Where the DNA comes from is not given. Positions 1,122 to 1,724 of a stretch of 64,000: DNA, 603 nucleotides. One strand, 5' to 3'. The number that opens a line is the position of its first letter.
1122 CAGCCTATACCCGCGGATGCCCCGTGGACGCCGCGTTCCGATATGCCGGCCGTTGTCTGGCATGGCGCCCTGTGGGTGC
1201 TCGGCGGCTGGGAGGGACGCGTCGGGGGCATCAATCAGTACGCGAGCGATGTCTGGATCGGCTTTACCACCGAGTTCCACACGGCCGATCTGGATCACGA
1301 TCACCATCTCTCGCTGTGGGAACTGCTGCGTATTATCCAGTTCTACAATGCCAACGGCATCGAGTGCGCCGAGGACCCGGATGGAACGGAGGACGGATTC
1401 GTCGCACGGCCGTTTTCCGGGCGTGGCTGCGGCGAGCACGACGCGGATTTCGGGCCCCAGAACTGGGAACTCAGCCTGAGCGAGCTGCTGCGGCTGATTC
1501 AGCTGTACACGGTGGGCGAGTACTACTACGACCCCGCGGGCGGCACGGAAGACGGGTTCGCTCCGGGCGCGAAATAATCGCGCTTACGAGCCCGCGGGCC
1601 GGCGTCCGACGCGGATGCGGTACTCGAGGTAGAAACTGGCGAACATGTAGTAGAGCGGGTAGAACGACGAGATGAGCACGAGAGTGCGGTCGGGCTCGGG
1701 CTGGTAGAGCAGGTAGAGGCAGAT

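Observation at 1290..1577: Shared ~90-aa C-terminal tandem dockerin-like domain on two distant secreted proteins (with 52818..53100)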

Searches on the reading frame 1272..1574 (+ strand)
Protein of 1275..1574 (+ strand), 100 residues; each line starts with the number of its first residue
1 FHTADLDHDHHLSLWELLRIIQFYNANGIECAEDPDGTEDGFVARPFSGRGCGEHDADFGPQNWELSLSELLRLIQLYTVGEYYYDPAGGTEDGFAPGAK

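Call 5: search_protein_families(library=ncbifam, proteins=[window:1275-1574:+], max_evalue=1)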
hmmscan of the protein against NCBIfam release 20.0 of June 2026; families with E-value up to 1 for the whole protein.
seq(100 aa): 0 families

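Call 6: search_protein_families(library=pfam, proteins=[window:1275-1574:+], max_evalue=10)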
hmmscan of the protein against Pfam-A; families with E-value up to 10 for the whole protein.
seq(100 aa): 1 family
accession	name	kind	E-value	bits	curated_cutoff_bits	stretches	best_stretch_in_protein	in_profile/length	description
PF13405.12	EF-hand_6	-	0.012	15.8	25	1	1-23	6-28/30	EF-hand domain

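Call 9: find_homologous_proteins(query=A1, max_evalue=0.001)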
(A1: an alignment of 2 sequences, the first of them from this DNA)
Query A1 (2 sequences) (100 aa, profile of the alignment): 223 proteins with E <= 0.001 among 582 candidates; the best 120 are listed.
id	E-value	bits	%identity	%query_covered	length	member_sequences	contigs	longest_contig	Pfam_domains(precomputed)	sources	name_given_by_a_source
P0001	6.7e-35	137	57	99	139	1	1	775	-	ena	-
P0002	1.4e-34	136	52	100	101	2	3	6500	-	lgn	-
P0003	6.3e-34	134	49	97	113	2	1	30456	-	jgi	jgi:hypothetical protein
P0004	9.5e-34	133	53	98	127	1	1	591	-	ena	-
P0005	6.9e-33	131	54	97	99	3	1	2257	-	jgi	-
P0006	1.1e-32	130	48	98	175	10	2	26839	PF10988.15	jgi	-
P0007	1.2e-31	127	52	100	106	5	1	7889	-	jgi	-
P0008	1.7e-31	126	52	97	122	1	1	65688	-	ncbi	-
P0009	2.1e-31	126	52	98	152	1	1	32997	-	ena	-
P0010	2.8e-31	125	44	97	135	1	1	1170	-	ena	-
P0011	4.2e-31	125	47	100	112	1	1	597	-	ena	-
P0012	4.8e-31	125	52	98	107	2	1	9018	-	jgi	jgi:hypothetical protein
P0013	9.0e-31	124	48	98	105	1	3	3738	-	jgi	-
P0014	1.0e-30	124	54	99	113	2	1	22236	-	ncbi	-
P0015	1.2e-30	123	49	97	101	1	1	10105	-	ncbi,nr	ncbi:MAG TPA: hypothetical protein PKI11_08035, partial [Candidatus Hydrogenedentes bacterium]|nr:hy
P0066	1.5e-26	110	48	97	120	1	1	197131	-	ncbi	-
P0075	1.5e-25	107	47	98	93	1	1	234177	-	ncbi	-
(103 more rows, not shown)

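Call 15: search_solved_structures(query=A2, max_evalue=10, show_alignments=3)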
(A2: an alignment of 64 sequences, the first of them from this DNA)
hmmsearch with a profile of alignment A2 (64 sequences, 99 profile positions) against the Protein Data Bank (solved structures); distinct sequences matched with E-value up to 10: 25.
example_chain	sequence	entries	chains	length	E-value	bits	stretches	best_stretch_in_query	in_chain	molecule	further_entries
7kzm_G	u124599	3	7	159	0.11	15.5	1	5-44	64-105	Dynein 18 kDa light chain, flagellar outer arm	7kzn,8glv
2l1w_A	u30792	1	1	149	0.16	15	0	6-24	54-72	Calmodulin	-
7wa4_A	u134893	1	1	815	0.17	15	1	50-91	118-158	Protein GIGANTEA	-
2e30_A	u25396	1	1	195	0.26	14.4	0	3-25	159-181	Calcium-binding protein p22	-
5t7c_A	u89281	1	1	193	0.35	13.9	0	6-72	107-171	Hippocalcin-like protein 1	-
2ct9_A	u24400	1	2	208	0.42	13.7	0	3-25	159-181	Calcium-binding protein p22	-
2b1u_A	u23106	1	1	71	0.61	13.2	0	5-23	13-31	Calmodulin-like protein 5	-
5g58_A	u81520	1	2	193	0.67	13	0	6-72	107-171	Neuron-specific calcium-binding protein hippocalcin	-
5g4p_A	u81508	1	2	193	0.68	13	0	6-72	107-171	Neuron-specific calcium-binding protein hippocalcin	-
5m6c_E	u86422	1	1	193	0.73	12.9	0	6-72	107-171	Neuron-specific calcium-binding protein hippocalcin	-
5m6c_A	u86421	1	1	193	0.74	12.9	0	6-72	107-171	Neuron-specific calcium-binding protein hippocalcin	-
8ebt_J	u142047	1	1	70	0.77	12.8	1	3-25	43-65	Centrin-2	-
1a9c_A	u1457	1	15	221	0.82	12.8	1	56-79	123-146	GTP CYCLOHYDROLASE I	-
1fbx_A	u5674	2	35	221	0.83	12.7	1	56-79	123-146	GTP CYCLOHYDROLASE I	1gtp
1n3t_F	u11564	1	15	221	0.85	12.7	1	56-79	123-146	GTP cyclohydrolase I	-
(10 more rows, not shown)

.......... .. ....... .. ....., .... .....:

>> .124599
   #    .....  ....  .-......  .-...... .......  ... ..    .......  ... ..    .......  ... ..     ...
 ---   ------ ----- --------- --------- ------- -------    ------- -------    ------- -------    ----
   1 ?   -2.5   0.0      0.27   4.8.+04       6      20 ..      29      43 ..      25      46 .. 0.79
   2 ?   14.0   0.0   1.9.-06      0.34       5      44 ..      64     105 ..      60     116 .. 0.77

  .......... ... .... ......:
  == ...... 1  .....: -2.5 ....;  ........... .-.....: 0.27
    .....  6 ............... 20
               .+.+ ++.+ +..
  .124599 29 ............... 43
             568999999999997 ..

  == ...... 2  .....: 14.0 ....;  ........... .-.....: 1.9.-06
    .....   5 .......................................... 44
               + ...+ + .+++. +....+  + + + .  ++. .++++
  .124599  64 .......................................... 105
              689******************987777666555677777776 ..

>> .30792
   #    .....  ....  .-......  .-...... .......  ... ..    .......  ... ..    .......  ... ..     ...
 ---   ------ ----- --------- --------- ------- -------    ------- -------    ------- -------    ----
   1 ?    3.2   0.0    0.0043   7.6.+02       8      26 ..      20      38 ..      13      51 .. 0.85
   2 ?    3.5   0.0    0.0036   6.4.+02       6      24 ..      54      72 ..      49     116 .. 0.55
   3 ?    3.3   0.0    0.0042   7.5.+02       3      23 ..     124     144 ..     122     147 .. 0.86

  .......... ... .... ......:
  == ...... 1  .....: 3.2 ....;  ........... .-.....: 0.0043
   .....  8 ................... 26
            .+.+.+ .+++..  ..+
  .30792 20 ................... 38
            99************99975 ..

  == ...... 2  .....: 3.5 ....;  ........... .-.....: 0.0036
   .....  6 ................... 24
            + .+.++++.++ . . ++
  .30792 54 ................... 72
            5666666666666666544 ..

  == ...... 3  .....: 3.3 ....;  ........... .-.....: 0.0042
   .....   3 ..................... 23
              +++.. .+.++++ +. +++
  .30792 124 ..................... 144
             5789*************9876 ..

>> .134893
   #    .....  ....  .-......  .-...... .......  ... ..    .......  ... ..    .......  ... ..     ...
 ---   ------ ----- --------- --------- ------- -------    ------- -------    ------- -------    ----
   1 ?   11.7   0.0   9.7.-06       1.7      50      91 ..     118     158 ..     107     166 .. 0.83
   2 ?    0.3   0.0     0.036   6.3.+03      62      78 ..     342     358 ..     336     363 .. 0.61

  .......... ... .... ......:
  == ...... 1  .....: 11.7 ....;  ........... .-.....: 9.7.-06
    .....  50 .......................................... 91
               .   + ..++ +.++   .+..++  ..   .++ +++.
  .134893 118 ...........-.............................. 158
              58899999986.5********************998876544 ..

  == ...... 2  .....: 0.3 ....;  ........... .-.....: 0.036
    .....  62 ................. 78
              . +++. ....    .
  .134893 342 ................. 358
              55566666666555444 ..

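Call 17: find_related_loci(query=A2, collection=genome_contigs, flank=6000)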
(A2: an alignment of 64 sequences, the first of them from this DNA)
Query A2 (101 aa) in genome_contigs; peptide patterns used: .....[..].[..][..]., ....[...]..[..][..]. (x = any residue, [..] = any of these).
563 stretches matched a pattern (row limit reached: there are more); 560 encode a relative of the query (tblastn E <= 1e-3); the best 80 are kept; 79 distinct loci.
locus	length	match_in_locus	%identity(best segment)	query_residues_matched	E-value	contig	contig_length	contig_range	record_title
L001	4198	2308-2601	58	2-99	2e-35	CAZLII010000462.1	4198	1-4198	MAG TPA_asm: uncultured Nitrospirales bacterium isolate binchicken_co168_237 genome assembly, contig: NODE_29635_length_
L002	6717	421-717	54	1-99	2e-34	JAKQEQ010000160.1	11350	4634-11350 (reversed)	MAG: Candidatus Hydrogenedentota bacterium isolate USDE_maxbin.110 k141_240631, whole genome shotgun sequence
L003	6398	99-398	56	1-101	3e-32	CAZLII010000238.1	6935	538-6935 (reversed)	MAG TPA_asm: uncultured Nitrospirales bacterium isolate binchicken_co168_237 genome assembly, contig: NODE_16797_length_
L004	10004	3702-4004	54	1-99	5e-33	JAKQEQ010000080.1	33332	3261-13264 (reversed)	MAG: Candidatus Hydrogenedentota bacterium isolate USDE_maxbin.110 k141_678532, whole genome shotgun sequence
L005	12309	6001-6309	53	1-99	7e-32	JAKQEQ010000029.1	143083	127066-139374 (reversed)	MAG: Candidatus Hydrogenedentota bacterium isolate USDE_maxbin.110 k141_141214, whole genome shotgun sequence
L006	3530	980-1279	55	2-99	8e-32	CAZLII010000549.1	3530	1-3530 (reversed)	MAG TPA_asm: uncultured Nitrospirales bacterium isolate binchicken_co168_237 genome assembly, contig: NODE_36569_length_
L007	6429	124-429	54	2-100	2e-31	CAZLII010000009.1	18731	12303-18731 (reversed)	MAG TPA_asm: uncultured Nitrospirales bacterium isolate binchicken_co168_237 genome assembly, contig: NODE_5250_length_1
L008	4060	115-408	55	2-97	4e-31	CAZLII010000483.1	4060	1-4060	MAG TPA_asm: uncultured Nitrospirales bacterium isolate binchicken_co168_237 genome assembly, contig: NODE_30838_length_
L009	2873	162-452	53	3-99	2e-31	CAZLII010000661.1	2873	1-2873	MAG TPA_asm: uncultured Nitrospirales bacterium isolate binchicken_co168_237 genome assembly, contig: NODE_47661_length_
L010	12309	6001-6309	50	1-101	7e-31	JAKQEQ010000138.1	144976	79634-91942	MAG: Candidatus Hydrogenedentota bacterium isolate USDE_maxbin.110 k141_1438358, whole genome shotgun sequence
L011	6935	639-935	51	1-100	2e-31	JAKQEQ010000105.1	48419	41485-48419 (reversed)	MAG: Candidatus Hydrogenedentota bacterium isolate USDE_maxbin.110 k141_936518, whole genome shotgun sequence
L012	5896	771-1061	54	1-99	5e-31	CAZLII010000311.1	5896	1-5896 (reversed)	MAG TPA_asm: uncultured Nitrospirales bacterium isolate binchicken_co168_237 genome assembly, contig: NODE_20160_length_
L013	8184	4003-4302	51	1-99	6e-31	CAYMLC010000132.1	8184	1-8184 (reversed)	MAG TPA_asm: uncultured Nitrospirales bacterium isolate SRP141376_co5_382 genome assembly, contig: NODE_21124_length_818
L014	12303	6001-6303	50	1-99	6e-31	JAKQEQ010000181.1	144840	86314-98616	MAG: Candidatus Hydrogenedentota bacterium isolate USDE_maxbin.110 k141_620216, whole genome shotgun sequence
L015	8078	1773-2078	51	1-99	1e-30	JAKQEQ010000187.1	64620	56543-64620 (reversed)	MAG: Candidatus Hydrogenedentota bacterium isolate USDE_maxbin.110 k141_1485025, whole genome shotgun sequence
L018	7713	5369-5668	53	1-101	3e-30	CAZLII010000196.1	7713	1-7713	MAG TPA_asm: uncultured Nitrospirales bacterium isolate binchicken_co168_237 genome assembly, contig: NODE_14948_length_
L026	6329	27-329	51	3-101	6e-30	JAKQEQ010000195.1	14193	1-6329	MAG: Candidatus Hydrogenedentota bacterium isolate USDE_maxbin.110 k141_96452, whole genome shotgun sequence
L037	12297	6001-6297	52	3-99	2e-28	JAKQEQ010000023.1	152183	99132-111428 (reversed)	MAG: Candidatus Hydrogenedentota bacterium isolate USDE_maxbin.110 k141_510119, whole genome shotgun sequence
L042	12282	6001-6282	52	2-99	2e-28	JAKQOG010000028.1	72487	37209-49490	MAG: Candidatus Hydrogenedentota bacterium isolate USDV_metabat.86 k141_500907, whole genome shotgun sequence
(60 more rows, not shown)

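Call 21: predict_structure(alignment_id=A2)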
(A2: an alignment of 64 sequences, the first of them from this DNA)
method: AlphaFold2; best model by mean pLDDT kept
length: 101 residues; sequences in the alignment: 64
mean_pLDDT: 94.4   pTM: 0.84
mean pLDDT of the five models: 94.4, 94.3, 94.3, 93.9, 93.0
residues with pLDDT >= 90: 91; 70-90: 10; 50-70: 0; < 50: 0
segments of 3 or more residues with pLDDT < 50: none
pLDDT, mean of each block of 10 residues (from residue 1): 97 98 97 92 92 88 94 98 97 94 81
secondary structure, 60 per line:
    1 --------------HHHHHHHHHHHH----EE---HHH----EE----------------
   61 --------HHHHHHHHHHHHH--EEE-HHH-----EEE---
elements in order: H15-26 H69-81 E84-86 E96-98
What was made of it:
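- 1275..1574 (+): Copy A of the ~95-aa double loop-helix-hairpin module. Repeat 1 is 1278..1412 (12-residue EF-type loop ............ at 1287..1322). Repeat 2 is 1437..1571 (13-residue loop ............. at 1446..1484). One Cys pair (C408/C429, 1365..1430). The second pair is absent ('CC..' type). AlphaFold2 pLDDT 94.4 with helices at 15-26 and 69-81 and two hairpins (call 21).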

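Call 22: search_protein_representatives(alignment_id=A2)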
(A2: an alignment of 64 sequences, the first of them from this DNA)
Query: 64 sequences, 99 profile positions. Proteins with E-value up to 0.001 (for the whole library): 2955; up to 1e-10: 2395; up to 1e-30: 1201. The best 150 are listed.
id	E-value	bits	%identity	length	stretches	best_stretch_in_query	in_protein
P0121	7.9e-154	516.5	-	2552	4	4-97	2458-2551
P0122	7.9e-73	256.7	-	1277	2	3-97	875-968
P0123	4.5e-69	244.6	-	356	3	4-96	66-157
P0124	1.6e-66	236.4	-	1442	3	4-91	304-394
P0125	3.6e-66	235.3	-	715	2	4-95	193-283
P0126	6.8e-63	224.8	-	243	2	4-97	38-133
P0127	4.8e-62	222.1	-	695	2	3-97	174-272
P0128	2.1e-60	216.8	-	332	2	3-96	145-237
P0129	3.5e-57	206.5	-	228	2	4-97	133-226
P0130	9.3e-56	201.9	-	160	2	3-97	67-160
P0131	2.5e-53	194.1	-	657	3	3-96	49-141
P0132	7.4e-53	192.6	-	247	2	5-97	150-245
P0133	5.4e-50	183.4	-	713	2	3-96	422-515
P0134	2.3e-49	181.4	-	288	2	3-97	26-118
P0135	1.8e-47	175.3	-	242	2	18-97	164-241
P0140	2.0e-45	168.8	-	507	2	3-97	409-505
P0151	2.8e-44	165.1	-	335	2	4-98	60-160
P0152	2.8e-44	165.1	-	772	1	4-98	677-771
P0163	1.5e-43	162.7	-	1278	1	3-98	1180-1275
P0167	2.9e-43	161.8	-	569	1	2-97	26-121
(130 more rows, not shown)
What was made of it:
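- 2955 clusters at E <= 1e-3, of which 1201 are at E <= 1e-30 (call 22).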

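Call 25: fold_search(model_id=the predicted structure, library=pdb)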
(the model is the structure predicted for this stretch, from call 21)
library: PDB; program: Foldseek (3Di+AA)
matches with E <= 10: 3; with E <= 0.001: 0
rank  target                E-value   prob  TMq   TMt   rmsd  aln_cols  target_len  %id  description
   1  9o48_E                7.9e+00  0.03  0.22  0.17   9.8        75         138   15  Cryo-EM structure of the human SK2-4 chimera/calmodulin channel complex in the Ca2+ bound state (released 2025-07-09)
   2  5m2s_B                9.0e+00  0.04  0.34  0.41   5.6        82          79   13  R. flavefaciens' third ScaB cohesin in complex with a group 1 dockerin (released 2017-07-05)
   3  7qiw_o                9.0e+00  0.01  0.11  0.19   9.0        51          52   12  Specific features and methylation sites of a plant ribosome. 60S ribosomal subunit. (released 2022-07-13)
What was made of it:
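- On Dockerin (Pfam PF00404, type I): For copy A there are only three hits with E 8-9, one of them a dockerin (call 25).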

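Call 35: search_protein_families(library=pfam, alignment_id=A3, max_evalue=0.0001)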
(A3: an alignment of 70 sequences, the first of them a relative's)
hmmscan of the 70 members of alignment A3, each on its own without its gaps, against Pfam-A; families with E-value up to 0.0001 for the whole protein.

A. member 1, P0122 (1277 aa): 5 families
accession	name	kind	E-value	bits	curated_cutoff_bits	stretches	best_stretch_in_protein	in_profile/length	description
PF13229.12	Beta_helix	-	1e-11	45.2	25.9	1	140-306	6-133/158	Right handed beta helix region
PF07602.17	DUF1565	-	6.3e-10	39.2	20.3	1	51-116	4-58/257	Protein of unknown function (DUF1565)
PF02415.23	Chlam_PMP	-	4.9e-09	35.9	20.6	0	275-289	3-17/19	Chlamydia polymorphic membrane protein (Chlamydia_PMP) repeat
PF13927.12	Ig_3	-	2.9e-06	28.1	30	1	786-851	3-76/78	Immunoglobulin domain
PF05048.19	NosD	-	6.1e-05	23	23.6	0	304-395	92-182/212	Periplasmic copper-binding protein (NosD)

B. families by the number of members that match (of 70 scanned): 88 families (the first 25 are shown)
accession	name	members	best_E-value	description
PF18998.6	Flg_new_2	7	4.9e-105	Divergent InlB B-repeat domain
PF13229.12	Beta_helix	4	9.6e-14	Right handed beta helix region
PF16403.11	Bact_surface_Ig-like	3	1.8e-55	Bacterial surface protein, Ig-like domain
PF12799.13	LRR_4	3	2.8e-44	Leucine Rich repeats (2 copies)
PF24681.1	Kelch_KLHDC2_KLHL20_DRC7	3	1.2e-29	KLHDC2/KLHL20/DRC7 Kelch-repeats domain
PF01344.31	Kelch_1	3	1.3e-24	Kelch motif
PF07452.17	CHRD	3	3.8e-19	CHRD domain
PF13855.12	LRR_8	3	1.2e-18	Leucine rich repeat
PF18911.6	PKD_4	3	2.2e-17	PKD domain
PF24981.1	Beta-prop_ATRN-LZTR1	3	3e-17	Attractin/LZTR1 beta-propeller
PF13964.12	Kelch_6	3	2.3e-16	Kelch motif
PF13418.12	Kelch_4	3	2.9e-15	Galactose oxidase, central domain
PF13927.12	Ig_3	3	1.8e-12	Immunoglobulin domain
PF07646.21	Kelch_2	3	1.8e-09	Kelch motif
PF17963.7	Big_9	2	3.8e-41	Bacterial Ig domain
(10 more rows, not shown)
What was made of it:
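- Passengers cover 88 Pfam families among 70 carriers (call 35). There are dozens of carriers per genome with diverse passengers (calls 17, 35). Passengers are mostly non-enzymatic and extremely diverse: LRR, Kelch, cadherin, PKD, Flg_new_2, PASTA (call 35).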

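Call 37: search_protein_families(library=pfam, alignment_id=A2, max_evalue=10)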
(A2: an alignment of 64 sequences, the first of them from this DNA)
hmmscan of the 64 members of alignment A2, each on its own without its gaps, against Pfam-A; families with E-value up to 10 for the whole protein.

A. member 1, seq(101 aa): 1 family
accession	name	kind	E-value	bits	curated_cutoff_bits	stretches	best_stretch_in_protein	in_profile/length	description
PF13405.12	EF-hand_6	-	0.01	16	25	1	2-24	6-28/30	EF-hand domain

B. families by the number of members that match (of 64 scanned): 25 families
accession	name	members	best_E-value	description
PF13405.12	EF-hand_6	47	1.7e-05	EF-hand domain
PF00036.39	EF-hand_1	40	1.7e-06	EF hand domain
PF13202.12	EF-hand_5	27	4.6e-06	EF hand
PF13499.12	EF-hand_7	24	0.00017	EF-hand domain pair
PF13275.11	S4_2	11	0.0077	S4 domain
PF01227.27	GTP_cyclohydroI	10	0.0018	GTP cyclohydrolase I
PF09832.14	DUF2059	7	0.14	Uncharacterized protein conserved in bacteria (DUF2059)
PF21108.3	MDN1_4th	6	0.012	Midasin AAA+ ATPase lid domain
PF00404.24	Dockerin_1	5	0.0014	Dockerin type I domain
PF20352.3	DUF6647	3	0.019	Domain of unknown function (DUF6647)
PF21454.2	MSP1_barrel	2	0.0083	Major structural protein 1, jelly-roll domain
PF17814.7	LisH_TPL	2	0.034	LisH-like dimerisation domain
PF13833.12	EF-hand_8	2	0.29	EF-hand domain pair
PF19067.5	DUF5763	2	0.47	Family of unknown function (DUF5763)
PF13642.11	DUF4144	1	0.071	protein structure with unknown function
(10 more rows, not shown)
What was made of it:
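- Closest known: Canonical EF-hand pairs. Same: EF-hand models give the most frequent, though weak, Pfam hits: 47 of 64 members (call 37).
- EF-hand Pfam models hit 47 of 64 members weakly (call 37). Dockerin_1 hits 5 of 64 members weakly (call 37).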

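Call 43: list_cluster_members(proteins=[P0121, P0123, P0126, P0128, P0131, P0133, P0151, P0167, P0140, P0152])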
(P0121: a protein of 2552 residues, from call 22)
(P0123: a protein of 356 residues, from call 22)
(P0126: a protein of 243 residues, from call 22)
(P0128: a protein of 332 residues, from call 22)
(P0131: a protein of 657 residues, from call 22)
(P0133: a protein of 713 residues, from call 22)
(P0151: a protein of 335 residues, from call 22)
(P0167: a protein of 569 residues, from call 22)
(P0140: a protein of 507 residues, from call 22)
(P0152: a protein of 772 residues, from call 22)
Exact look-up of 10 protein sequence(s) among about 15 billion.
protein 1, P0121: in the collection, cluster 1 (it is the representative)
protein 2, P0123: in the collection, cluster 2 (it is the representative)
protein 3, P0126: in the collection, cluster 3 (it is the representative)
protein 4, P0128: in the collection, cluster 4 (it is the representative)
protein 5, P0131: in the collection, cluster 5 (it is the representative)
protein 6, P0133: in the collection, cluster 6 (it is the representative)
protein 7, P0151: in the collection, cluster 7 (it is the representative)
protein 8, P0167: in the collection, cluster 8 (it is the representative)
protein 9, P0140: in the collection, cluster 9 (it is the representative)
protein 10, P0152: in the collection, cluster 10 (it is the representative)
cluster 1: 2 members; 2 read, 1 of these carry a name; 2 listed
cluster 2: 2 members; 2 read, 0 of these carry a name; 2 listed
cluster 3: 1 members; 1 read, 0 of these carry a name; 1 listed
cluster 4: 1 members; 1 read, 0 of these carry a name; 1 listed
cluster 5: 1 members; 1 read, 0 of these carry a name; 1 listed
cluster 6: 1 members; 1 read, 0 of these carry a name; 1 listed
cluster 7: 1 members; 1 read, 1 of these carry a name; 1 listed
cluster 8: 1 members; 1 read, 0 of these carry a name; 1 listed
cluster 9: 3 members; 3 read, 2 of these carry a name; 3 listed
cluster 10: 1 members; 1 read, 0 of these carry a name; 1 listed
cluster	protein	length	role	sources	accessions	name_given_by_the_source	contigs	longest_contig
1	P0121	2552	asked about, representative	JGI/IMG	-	-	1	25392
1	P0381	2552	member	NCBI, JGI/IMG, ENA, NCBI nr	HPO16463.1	MAG TPA: leucine-rich repeat domain-containing protein [Candidatus Hydrogenedentes ... | leucine-rich repeat domain-containing protein [Candidatus Hydrogenedentota bacterium]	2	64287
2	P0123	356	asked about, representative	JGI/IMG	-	-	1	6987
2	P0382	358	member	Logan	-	-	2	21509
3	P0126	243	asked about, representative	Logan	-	-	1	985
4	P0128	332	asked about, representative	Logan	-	-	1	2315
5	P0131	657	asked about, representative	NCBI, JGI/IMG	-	-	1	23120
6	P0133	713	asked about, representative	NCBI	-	-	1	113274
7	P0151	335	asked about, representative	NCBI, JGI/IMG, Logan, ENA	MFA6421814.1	MAG: hypothetical protein WCV92_00185 [Candidatus Buchananbacteria bacterium]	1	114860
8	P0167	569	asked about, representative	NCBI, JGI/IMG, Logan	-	-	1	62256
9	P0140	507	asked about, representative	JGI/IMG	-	hypothetical protein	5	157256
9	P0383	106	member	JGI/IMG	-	hypothetical protein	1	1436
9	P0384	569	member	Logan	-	-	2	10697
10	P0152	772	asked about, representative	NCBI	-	-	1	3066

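Call 47: search_protein_families(library=ncbifam, alignment_id=A3, max_evalue=0.001)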
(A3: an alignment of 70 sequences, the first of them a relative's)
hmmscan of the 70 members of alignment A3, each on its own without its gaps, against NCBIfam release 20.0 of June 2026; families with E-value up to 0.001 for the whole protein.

A. member 1, P0122 (1277 aa): 1 family
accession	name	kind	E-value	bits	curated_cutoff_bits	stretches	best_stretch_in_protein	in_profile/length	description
NF047854.1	LIC10774_subfam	equivalog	5.5e-10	38.7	380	1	38-121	58-130/358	LIC10774/LIC10365 family surface protein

B. families by the number of members that match (of 70 scanned): 72 families (the first 25 are shown)
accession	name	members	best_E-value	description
NF009925.1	PRK13386.1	6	5e-10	flagellar assembly protein FliH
NF004270.2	PRK05687.2-1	5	1e-07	flagellar assembly protein FliH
NF033188.1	internalin_H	3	5.9e-47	InlH/InlC2 family class 1 internalin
NF033189.1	internalin_A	3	9.5e-41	class 1 internalin InlA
NF033190.2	inl_like_NEAT_1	3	1.1e-35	NEAT domain-containing leucine-rich repeat protein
NF038128.1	choice_anch_J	3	3.6e-18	choice-of-anchor J domain-containing protein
NF047464.1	FibnectbindLIC11051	3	5.2e-12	LIC_11051 family fibronectin-binding protein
TIGR02543.1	List_Bact_rpt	3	6.1e-12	TIGR02543 family repeat protein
NF004267.1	PRK05687.1-3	3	9.5e-07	flagellar assembly protein FliH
NF033849.1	ser_rich_anae_1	3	1.7e-05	serine-rich protein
NF012211.1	tand_rpt_95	2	1.4e-52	tandem-95 repeat protein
NF033483.0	PknB_PASTA_kin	2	3.6e-31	Stk1 family PASTA domain-containing Ser/Thr kinase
NF033187.0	internalin_J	2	1.1e-06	class 1 internalin InlJ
NF035926.1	scyF_NHL_VPEP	1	1e-78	scytonemin biosynthesis PEP-CTERM protein ScyF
TIGR03296.1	M6dom_TIGR03296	1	1.6e-55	M6 family metalloprotease domain-containing protein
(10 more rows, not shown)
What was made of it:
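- Closest known: PEP-CTERM/exosortase, MYXO-CTERM and other 'choice-of-anchor' sorting signals. Same: They also contain passengers from families named as PEP-CTERM-, T9SS- or myxosortase-dependent (call 47).
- They also include passengers whose NCBIfam families are defined as PEP-CTERM-, T9SS- or myxosortase-dependent (call 47). Some passengers are hydrolases or proteases (calls 35, 47).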
